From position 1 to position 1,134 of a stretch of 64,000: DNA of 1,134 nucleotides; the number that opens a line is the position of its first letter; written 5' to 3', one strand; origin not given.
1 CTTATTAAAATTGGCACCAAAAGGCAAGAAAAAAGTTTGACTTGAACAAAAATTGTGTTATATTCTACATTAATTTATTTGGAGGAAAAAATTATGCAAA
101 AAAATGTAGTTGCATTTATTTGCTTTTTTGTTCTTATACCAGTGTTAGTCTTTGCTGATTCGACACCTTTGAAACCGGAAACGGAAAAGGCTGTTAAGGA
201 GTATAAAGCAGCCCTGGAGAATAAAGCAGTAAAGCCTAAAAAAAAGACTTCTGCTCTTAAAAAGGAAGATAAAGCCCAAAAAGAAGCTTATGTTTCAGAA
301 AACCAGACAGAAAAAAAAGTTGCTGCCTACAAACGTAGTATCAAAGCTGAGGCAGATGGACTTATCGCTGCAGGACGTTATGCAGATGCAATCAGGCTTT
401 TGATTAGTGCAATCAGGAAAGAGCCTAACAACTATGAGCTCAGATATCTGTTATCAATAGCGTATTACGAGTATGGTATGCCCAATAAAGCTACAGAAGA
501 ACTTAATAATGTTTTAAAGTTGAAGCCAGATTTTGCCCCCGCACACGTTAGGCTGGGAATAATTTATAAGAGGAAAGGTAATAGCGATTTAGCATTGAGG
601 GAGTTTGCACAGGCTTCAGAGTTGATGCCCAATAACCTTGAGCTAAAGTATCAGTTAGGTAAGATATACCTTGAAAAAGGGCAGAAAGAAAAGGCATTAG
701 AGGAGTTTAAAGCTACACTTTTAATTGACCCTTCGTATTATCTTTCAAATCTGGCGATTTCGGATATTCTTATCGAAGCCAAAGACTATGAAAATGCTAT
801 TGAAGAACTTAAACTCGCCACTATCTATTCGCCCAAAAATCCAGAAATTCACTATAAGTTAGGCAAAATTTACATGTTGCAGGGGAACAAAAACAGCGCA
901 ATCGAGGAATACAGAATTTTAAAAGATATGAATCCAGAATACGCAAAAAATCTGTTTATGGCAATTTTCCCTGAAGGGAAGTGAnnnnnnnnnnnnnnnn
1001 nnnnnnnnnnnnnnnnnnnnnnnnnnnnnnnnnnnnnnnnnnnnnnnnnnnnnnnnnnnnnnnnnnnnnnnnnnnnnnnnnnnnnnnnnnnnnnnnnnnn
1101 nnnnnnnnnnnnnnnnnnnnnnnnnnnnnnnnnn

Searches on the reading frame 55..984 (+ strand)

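Call 45: search_protein_families(library=pfam, proteins=[window:55-984:+], max_evalue=0.00001)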
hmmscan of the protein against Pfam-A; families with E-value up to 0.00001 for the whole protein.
window:55-984:+ (309 aa): 17 families
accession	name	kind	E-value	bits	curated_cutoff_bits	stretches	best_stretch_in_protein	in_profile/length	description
PF14559.12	TPR_19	-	4e-29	101.2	25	3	103-161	1-59/68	Tetratricopeptide repeat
PF07719.23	TPR_2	-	2e-26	90.3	27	0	197-227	3-33/34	Tetratricopeptide repeat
PF13414.12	TPR_11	-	4.5e-24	84.3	26.8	1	237-277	2-42/42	TPR repeat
PF13432.12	TPR_16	-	2.1e-20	73.2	32.7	0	98-139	2-43/65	Tetratricopeptide repeat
PF13431.12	TPR_17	-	2.9e-16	58.7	24.4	0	118-146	4-32/34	Tetratricopeptide repeat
PF13181.12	TPR_8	-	3.6e-16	58.3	25.7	0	196-227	2-33/34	Tetratricopeptide repeat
PF13428.12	TPR_14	-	8.1e-15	54.3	23.5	0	99-133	7-41/44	Tetratricopeptide repeat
PF00515.34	TPR_1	-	8.6e-15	54.3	27.8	0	199-228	5-34/34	Tetratricopeptide repeat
PF14561.12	TPR_20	-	2.8e-14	53.6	25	0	180-224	7-51/90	Tetratricopeptide repeat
PF13371.12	TPR_9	-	4e-10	40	35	0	104-159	6-61/73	Tetratricopeptide repeat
PF13174.12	TPR_6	-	8.3e-10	39.1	26.3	0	267-294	4-31/33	Tetratricopeptide repeat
PF13176.12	TPR_7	-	8.9e-09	35.2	27.9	0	103-125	9-33/36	Tetratricopeptide repeat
PF23914.1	TPR_CcmH_CycH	-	2.2e-08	34.6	42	0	201-295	56-153/158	Cytochrome c-type biogenesis protein H TPR domain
PF24575.1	TPR_Slam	-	7.5e-08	33.2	35.2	0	168-218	54-104/104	Surface lipoprotein assembly modifier, N-terminal TPR repeats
PF13424.12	TPR_12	-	1.7e-07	31.8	30.1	0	161-221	3-71/77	Tetratricopeptide repeat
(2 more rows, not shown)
